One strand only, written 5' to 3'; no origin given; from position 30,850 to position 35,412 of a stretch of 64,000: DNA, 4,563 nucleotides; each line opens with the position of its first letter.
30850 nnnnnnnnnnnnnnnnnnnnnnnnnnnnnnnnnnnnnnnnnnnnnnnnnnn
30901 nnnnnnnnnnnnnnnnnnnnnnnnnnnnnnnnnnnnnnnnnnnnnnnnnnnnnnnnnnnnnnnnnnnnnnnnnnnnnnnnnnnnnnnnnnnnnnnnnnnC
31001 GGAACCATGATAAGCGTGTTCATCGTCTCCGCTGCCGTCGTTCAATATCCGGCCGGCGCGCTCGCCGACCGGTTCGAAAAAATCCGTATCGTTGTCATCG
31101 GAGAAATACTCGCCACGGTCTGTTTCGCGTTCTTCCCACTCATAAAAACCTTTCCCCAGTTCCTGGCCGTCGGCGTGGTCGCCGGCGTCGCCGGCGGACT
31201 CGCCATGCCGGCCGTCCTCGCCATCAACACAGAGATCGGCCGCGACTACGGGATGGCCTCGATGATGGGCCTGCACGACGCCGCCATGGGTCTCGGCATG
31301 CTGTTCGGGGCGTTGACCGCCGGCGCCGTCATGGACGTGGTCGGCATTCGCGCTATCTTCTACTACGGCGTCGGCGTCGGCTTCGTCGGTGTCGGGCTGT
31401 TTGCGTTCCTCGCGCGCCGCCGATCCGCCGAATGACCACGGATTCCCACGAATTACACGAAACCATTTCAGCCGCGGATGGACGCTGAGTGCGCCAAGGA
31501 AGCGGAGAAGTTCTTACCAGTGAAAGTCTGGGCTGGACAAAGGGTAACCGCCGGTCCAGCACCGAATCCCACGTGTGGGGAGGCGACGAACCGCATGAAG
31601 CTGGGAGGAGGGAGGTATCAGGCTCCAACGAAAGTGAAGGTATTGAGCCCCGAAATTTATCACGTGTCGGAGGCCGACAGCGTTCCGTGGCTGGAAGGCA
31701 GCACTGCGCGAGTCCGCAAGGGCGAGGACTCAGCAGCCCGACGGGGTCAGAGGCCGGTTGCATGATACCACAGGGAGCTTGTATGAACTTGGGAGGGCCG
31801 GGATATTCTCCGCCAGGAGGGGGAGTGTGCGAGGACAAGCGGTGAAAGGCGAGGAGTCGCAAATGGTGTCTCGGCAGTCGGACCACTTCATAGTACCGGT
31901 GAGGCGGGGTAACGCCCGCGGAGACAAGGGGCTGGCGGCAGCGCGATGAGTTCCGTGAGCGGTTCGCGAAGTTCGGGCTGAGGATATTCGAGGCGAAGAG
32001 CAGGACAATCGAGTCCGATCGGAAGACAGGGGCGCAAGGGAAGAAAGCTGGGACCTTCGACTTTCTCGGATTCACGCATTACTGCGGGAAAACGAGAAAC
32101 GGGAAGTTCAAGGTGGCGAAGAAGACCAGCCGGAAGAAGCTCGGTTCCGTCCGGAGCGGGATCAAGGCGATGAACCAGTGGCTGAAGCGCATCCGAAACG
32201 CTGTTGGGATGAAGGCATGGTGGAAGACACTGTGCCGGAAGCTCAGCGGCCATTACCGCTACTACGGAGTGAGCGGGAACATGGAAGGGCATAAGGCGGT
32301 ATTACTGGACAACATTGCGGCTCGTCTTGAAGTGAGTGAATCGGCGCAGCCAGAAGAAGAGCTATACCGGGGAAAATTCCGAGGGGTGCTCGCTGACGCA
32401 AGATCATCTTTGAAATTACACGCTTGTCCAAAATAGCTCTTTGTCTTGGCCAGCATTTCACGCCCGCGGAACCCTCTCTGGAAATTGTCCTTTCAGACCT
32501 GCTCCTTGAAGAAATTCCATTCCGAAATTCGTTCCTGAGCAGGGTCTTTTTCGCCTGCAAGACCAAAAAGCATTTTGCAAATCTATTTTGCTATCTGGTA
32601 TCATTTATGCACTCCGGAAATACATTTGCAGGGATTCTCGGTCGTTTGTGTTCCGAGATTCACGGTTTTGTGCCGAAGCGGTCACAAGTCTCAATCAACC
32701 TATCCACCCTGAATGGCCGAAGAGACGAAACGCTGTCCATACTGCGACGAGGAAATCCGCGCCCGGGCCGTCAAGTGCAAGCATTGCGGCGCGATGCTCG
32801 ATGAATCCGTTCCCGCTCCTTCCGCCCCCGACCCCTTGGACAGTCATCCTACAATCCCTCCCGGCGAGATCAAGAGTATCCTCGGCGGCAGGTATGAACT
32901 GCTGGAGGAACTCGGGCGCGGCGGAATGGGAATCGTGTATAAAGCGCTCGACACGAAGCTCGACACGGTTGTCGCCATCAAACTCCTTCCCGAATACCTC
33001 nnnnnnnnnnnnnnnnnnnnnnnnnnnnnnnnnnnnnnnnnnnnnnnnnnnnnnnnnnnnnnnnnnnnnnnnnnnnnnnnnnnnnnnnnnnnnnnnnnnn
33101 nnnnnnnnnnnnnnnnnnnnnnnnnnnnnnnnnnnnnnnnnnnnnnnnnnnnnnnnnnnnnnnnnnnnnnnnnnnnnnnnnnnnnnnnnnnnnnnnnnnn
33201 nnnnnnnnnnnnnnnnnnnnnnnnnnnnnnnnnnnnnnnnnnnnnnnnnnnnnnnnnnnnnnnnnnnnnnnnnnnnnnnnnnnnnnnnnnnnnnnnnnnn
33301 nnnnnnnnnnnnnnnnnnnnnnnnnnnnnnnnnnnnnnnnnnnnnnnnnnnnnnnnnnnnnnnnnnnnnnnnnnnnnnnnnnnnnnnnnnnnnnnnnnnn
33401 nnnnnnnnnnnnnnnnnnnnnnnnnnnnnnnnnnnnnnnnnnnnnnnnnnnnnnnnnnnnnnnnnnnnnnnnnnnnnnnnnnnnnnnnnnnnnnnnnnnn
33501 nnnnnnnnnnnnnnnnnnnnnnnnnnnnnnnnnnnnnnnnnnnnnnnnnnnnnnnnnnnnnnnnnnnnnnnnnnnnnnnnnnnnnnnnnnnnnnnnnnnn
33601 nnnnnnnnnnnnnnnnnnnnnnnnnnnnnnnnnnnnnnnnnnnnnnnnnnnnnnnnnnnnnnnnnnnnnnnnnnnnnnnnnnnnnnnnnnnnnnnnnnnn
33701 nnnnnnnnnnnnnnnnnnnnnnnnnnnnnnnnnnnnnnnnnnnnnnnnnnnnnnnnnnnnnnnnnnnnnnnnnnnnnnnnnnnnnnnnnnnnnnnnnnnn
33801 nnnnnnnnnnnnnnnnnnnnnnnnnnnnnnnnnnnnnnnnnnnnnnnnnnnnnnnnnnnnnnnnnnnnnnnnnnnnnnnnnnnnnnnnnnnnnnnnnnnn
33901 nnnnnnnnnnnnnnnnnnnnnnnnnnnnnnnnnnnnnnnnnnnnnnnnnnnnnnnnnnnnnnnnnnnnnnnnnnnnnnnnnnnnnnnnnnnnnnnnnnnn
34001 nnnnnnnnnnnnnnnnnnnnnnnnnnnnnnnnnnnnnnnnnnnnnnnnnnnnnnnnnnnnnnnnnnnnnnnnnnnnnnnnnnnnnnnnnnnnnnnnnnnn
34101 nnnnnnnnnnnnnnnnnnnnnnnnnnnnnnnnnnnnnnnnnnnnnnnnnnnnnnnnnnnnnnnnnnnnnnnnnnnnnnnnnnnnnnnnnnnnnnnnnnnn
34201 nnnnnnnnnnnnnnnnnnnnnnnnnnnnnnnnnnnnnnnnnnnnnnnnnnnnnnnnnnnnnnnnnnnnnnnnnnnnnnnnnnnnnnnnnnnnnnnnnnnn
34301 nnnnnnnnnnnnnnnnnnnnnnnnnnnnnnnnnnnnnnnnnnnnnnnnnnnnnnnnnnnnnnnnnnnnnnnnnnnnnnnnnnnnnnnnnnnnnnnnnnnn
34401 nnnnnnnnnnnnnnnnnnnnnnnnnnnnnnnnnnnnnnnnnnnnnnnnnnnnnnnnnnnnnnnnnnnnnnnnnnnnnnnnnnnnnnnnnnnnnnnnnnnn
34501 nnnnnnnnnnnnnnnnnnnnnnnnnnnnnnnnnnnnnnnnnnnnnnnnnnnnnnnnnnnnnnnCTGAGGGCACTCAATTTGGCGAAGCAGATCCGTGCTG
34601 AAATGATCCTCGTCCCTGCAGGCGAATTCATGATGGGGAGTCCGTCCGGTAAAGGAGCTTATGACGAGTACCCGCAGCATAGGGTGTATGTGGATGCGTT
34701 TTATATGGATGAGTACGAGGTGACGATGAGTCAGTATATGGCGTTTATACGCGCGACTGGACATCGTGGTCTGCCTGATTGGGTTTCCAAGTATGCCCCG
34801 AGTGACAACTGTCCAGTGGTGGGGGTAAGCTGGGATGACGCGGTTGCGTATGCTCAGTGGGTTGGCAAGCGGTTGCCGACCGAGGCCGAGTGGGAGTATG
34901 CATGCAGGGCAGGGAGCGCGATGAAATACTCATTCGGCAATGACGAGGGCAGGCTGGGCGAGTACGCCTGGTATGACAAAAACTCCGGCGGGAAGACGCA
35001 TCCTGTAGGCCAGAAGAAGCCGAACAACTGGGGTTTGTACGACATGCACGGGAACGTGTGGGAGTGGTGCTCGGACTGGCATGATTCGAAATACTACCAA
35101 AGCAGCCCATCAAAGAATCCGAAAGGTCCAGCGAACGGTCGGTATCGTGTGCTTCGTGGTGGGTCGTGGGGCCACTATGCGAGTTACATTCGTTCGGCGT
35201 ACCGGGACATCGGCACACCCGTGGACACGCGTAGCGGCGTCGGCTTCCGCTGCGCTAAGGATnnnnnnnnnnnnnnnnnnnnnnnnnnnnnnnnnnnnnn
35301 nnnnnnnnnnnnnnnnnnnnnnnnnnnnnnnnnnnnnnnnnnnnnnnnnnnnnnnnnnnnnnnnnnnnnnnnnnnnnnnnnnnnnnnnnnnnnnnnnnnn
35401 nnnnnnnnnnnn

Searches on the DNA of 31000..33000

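Call 31: search_rna_families(source=window, start=31000, end=33000, threshold=evalue, max_evalue=0.1)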
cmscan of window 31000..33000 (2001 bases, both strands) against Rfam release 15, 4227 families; matches with E-value up to 0.1: 2.
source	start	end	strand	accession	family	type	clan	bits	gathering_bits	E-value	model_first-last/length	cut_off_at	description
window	31523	31756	+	RF02005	group-II-D1D4-6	Intron;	CL00102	118.1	49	2.5e-34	1-225/225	no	Group II catalytic intron D1-D4-6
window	32400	32509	-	RF02909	rli117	Gene; sRNA;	-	19.6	87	0.043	1-272/272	no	Listeria sRNA rli117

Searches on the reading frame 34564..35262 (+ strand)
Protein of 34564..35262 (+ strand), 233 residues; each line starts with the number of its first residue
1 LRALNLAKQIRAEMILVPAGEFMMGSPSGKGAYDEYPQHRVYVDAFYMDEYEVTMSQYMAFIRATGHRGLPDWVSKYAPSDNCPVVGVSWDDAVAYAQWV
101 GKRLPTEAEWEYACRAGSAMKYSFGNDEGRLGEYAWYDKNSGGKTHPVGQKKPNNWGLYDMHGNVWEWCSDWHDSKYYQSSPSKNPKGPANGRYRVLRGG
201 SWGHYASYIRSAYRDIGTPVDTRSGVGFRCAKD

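Call 63: predict_structure(alignment_id=A3)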
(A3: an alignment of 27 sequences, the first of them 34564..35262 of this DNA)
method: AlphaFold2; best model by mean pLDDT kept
length: 233 residues; sequences in the alignment: 27
mean_pLDDT: 88.7   pTM: 0.88
mean pLDDT of the five models: 88.7, 84.5, 70.2, 57.1, 51.2
residues with pLDDT >= 90: 150; 70-90: 71; 50-70: 12; < 50: 0
segments of 3 or more residues with pLDDT < 50: none
pLDDT, mean of each block of 10 residues (from residue 1): 55 88 87 86 97 95 93 87 95 97 96 87 76 88 92 92 92 94 95 92 75 89 94 95
secondary structure, 60 per line:
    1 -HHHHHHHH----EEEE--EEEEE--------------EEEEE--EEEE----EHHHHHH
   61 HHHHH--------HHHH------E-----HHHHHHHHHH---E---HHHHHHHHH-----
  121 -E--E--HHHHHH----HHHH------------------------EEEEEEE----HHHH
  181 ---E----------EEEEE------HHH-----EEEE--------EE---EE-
elements in order: H2-9 E14-17 E20-24 E39-43 E46-49 H55-65 H74-77 H90-99 H107-115 H128-133 H138-141 E166-172 H177-180 E195-199 E214-217

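Call 66: fold_search(model_id=the predicted structure, library=pdb)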
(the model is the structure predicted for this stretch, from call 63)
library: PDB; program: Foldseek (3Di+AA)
matches with E <= 10: 235; with E <= 0.001: 86
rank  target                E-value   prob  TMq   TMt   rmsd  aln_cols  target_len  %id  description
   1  2q17_B                8.5e-26  1.00  0.85  0.69   4.2       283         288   36  Formylglycine Generating Enzyme from Streptomyces coelicolor (released 2008-04-01)
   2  2q17_E                9.1e-26  1.00  0.84  0.68   3.5       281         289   36  Formylglycine Generating Enzyme from Streptomyces coelicolor (released 2008-04-01)
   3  2q17_D                1.5e-25  1.00  0.84  0.69   4.2       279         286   36  Formylglycine Generating Enzyme from Streptomyces coelicolor (released 2008-04-01)
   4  2q17_C                1.5e-25  1.00  0.84  0.69   4.3       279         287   36  Formylglycine Generating Enzyme from Streptomyces coelicolor (released 2008-04-01)
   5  2q17_A                3.2e-25  1.00  0.84  0.68   4.2       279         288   36  Formylglycine Generating Enzyme from Streptomyces coelicolor (released 2008-04-01)
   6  6muj_E                8.3e-25  1.00  0.85  0.69   3.6       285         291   36  Formylglycine generating enzyme bound to copper (released 2019-02-27)
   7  6muj_A                8.8e-25  1.00  0.85  0.69   3.7       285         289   36  Formylglycine generating enzyme bound to copper (released 2019-02-27)
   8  6muj_D                8.8e-25  1.00  0.83  0.67   4.3       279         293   36  Formylglycine generating enzyme bound to copper (released 2019-02-27)
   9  6muj_B                1.8e-24  1.00  0.83  0.66   3.8       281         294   36  Formylglycine generating enzyme bound to copper (released 2019-02-27)
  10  5ssy                  9.1e-24  1.00  0.82  0.70   3.5       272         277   36  Crystal Structure of human formylglycine generating enzyme (released 2023-08-23)
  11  1y1h_X                1.7e-23  1.00  0.85  0.73   2.8       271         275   36  human formylglycine generating enzyme, oxidised Cys refined as hydroperoxide (released 2005-05-31)
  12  6s07_A                1.9e-23  1.00  0.83  0.65   4.9       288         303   33  Structure of formylglycine-generating enzyme at 1.04 A in complex with copper and substrate reveals an acidic pocket f (released 2019-06-26)
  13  1y1e                  2.7e-23  1.00  0.85  0.74   2.7       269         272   37  human formylglycine generating enzyme (released 2005-05-31)
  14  6xtq_A                2.8e-23  1.00  0.83  0.65   4.1       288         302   34  Crystal structure reveals non-coordinative binding of O2 to the copper center of the formylglycine-generating enzyme - (released 2021-01-27)
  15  5ssx_A                3.2e-23  1.00  0.84  0.71   3.9       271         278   36  Crystal Structure human formylglycine generating enzyme E130D mutant (released 2023-08-23)
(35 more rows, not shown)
